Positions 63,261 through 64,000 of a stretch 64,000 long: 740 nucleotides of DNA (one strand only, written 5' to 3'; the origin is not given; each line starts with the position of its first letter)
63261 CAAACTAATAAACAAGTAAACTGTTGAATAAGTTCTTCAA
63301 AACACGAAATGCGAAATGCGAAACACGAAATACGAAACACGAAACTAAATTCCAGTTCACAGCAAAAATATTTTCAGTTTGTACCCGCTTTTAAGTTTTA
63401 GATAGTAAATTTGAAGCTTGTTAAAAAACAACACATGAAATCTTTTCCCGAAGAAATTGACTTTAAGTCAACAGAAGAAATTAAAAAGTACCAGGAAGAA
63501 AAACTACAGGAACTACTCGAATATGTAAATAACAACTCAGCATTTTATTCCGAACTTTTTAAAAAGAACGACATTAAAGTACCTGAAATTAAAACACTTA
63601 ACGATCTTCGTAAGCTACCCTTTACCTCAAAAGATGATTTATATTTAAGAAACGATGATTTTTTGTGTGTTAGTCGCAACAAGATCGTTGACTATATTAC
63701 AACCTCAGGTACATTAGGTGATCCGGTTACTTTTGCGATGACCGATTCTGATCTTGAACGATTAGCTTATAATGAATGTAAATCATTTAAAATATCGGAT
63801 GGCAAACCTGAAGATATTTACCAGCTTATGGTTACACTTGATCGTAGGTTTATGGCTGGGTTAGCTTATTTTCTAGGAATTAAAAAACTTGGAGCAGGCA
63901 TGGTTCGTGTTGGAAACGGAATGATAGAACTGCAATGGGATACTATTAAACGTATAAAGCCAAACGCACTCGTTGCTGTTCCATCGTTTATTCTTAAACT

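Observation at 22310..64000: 40-kb-plus aryl-polyene/flexirubin-type supercluster without an enoyl reductase or visible DarA/DarB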

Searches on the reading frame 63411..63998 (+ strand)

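Call 7: search_protein_families(library=pfam, proteins=[window:63411-63998:+], max_evalue=0.1)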
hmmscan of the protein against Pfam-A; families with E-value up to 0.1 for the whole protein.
window:63411-63998:+ (196 aa): 1 family
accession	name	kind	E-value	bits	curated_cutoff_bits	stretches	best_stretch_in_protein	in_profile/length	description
PF00501.34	AMP-binding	-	0.0021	17.3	29.9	1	81-194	153-267/384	AMP-binding enzyme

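Call 9: search_protein_families(library=ncbifam, proteins=[window:63411-63998:+], max_evalue=0.001)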
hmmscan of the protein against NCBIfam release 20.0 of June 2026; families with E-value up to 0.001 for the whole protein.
window:63411-63998:+ (196 aa): 5 families
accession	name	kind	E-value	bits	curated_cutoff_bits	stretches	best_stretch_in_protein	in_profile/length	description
NF053551.1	FlxY_rubin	equivalog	3.9e-87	292.7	520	1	16-196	1-181/424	flexirubin biosynthesis putative acyl-CoA ligase FlxY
TIGR02155.1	PA_CoA_ligase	equivalog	4.1e-26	91.5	646.3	1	20-195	4-179/422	phenylacetate--CoA ligase PaaK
NF041878.1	paak_haloarch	equivalog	4e-25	88.3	700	1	15-195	4-184/427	phenylacetate--CoA ligase PaaK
NF045666.1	DVU1553_fam_AMP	equivalog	2.2e-20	73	300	1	18-119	17-118/331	DVU_1553 family AMP-dependent CoA ligase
TIGR03335.1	F390_ftsA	equivalog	2.9e-13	49.3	458.7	1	14-188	4-181/445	coenzyme F390 synthetase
